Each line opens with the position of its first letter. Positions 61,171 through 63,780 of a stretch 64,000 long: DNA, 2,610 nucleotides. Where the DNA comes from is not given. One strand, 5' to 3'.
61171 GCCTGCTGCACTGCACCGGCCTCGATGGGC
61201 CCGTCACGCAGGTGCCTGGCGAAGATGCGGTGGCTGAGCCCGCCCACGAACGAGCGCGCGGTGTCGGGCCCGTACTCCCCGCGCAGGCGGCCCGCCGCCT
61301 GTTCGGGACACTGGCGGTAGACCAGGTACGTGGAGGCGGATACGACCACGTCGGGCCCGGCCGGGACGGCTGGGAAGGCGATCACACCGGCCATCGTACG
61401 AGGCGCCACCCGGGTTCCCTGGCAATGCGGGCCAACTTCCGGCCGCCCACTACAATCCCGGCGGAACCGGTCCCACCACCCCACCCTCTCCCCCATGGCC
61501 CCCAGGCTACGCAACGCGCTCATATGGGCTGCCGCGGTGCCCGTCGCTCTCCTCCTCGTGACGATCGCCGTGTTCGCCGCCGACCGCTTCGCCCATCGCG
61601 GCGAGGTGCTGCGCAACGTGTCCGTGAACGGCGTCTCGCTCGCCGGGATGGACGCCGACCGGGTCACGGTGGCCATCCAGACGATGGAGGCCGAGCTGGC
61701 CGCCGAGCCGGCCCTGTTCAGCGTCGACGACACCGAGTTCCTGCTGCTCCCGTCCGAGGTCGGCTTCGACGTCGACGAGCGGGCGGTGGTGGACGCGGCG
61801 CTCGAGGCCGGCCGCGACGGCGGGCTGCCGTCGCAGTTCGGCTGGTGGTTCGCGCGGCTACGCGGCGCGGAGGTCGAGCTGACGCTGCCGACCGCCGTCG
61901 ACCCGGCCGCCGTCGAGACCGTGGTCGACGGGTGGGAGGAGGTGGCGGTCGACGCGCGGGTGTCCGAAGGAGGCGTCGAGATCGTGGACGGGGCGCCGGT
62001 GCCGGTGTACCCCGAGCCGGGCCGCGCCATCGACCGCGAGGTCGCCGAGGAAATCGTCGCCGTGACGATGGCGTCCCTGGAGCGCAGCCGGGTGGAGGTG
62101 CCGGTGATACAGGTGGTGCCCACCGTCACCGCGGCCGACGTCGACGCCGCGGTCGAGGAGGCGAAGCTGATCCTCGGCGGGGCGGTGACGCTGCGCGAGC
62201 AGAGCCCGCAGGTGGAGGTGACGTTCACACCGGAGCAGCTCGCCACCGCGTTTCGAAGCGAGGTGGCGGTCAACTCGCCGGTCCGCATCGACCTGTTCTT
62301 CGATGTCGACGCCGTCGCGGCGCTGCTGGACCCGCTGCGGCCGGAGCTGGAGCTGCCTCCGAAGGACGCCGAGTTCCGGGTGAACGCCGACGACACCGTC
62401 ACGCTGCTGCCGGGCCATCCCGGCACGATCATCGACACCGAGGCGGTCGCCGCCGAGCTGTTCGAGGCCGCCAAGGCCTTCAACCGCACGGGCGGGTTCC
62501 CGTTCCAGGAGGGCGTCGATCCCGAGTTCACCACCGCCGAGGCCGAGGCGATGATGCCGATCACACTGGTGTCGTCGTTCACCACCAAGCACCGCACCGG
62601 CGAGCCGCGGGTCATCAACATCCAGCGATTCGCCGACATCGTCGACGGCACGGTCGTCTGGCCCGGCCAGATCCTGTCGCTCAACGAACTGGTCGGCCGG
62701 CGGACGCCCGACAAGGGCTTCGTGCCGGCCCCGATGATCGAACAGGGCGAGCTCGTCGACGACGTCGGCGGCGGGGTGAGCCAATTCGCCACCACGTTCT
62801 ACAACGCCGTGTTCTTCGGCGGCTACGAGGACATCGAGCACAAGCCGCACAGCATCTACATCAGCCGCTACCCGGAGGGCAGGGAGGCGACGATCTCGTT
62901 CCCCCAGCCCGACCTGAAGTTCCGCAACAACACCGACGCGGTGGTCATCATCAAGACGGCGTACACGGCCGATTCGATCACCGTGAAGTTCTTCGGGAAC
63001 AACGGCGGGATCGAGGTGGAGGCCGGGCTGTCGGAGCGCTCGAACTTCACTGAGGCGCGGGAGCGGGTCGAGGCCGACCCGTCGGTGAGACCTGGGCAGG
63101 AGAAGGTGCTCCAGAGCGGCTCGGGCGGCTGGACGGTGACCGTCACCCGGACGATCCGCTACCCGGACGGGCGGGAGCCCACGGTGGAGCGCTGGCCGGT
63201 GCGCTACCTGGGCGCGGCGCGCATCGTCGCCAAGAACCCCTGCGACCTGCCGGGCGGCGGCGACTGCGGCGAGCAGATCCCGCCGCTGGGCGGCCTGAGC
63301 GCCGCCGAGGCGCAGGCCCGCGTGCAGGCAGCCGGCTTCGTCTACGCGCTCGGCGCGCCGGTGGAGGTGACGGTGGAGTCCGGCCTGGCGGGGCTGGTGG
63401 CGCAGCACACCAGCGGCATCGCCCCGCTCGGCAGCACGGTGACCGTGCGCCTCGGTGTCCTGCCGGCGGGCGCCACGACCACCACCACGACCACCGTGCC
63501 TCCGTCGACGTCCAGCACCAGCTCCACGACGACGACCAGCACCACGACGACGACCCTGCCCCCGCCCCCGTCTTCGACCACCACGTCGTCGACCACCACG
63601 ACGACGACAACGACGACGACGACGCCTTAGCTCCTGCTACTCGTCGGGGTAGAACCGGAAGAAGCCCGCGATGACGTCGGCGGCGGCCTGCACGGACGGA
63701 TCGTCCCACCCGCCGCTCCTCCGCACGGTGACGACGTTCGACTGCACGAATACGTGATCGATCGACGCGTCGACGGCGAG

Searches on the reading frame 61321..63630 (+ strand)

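Call 20: search_protein_families(library=pfam, proteins=[window:61321-63630:+], max_evalue=0.001)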
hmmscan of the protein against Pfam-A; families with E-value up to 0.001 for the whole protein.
window:61321-63630:+ (769 aa): 2 families
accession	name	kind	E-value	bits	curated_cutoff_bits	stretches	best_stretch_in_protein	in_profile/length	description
PF04294.18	VanW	-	4.6e-41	139.8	27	1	430-557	2-129/130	VanW like protein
PF12229.13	PG_binding_4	-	3.8e-13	50.1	22.1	1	312-385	39-109/117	Putative peptidoglycan binding domain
